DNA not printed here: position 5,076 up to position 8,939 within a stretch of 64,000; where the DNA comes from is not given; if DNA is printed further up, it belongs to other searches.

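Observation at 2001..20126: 18-kb head-to-tail array of five giant PATR-repeat surface proteins with mosaic shared modules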

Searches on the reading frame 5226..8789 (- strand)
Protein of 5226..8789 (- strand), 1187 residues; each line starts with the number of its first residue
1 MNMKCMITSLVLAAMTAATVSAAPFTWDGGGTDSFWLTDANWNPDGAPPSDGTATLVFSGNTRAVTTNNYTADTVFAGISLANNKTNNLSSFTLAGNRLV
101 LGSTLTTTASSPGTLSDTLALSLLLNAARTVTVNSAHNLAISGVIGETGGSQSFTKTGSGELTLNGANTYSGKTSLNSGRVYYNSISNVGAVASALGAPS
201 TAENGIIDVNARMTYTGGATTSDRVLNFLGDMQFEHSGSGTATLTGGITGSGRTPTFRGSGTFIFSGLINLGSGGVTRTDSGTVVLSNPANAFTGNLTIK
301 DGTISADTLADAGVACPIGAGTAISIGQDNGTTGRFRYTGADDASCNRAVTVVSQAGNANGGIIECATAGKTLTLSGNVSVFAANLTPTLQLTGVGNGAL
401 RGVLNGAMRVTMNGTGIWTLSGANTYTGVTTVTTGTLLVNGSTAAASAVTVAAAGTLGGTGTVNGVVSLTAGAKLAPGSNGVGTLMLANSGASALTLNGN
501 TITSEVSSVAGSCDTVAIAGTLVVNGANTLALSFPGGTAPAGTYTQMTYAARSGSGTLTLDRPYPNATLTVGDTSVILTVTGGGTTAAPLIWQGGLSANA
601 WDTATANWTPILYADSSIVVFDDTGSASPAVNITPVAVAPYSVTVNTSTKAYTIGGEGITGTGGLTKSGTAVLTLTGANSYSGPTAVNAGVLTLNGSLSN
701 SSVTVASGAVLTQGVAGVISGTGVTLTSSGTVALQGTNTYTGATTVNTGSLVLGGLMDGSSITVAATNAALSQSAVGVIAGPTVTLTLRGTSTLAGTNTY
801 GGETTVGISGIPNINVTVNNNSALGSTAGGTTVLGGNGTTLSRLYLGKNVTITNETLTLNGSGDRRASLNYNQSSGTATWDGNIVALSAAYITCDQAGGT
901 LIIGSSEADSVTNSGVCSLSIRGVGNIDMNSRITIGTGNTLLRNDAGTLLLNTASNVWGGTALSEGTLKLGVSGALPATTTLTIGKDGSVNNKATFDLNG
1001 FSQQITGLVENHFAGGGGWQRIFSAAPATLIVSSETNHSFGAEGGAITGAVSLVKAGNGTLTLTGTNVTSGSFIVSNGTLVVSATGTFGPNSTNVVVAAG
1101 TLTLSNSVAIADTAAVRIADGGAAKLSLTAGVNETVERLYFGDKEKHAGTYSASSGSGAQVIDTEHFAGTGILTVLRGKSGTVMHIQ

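Call 5: search_protein_families(library=pfam, proteins=[window:5226-8789:-], max_evalue=0.01)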
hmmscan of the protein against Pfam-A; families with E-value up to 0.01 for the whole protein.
window:5226-8789:- (1187 aa): 1 family
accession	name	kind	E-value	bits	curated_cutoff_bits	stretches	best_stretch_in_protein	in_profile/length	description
PF12951.13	PATR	-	6.6e-28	96.9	27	6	665-694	1-30/30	Passenger-associated-transport-repeat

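Call 6: search_protein_families(library=ncbifam, proteins=[window:5226-8789:-], max_evalue=0.01)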
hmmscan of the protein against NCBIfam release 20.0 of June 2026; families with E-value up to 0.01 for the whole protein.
window:5226-8789:- (1187 aa): 4 families
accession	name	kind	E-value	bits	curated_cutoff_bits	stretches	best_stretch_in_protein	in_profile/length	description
TIGR02601.1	autotrns_rpt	repeat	4.8e-30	102.9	19.85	6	664-695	1-32/32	beta strand repeat protein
NF051851.1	AtpSerPepEprS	equivalog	3.4e-14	51.8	1700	2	412-529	454-562/988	autotransporter serine peptidase EprS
NF033865.1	fusolisin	equivalog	0.00011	20.4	999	1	657-711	450-503/1006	fusolisin family autotransporter serine protease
NF011847.1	PRK15319.1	equivalog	0.0026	14.9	2249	0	658-1003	757-1098/2050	fibronectin-binding autotransporter adhesin ShdA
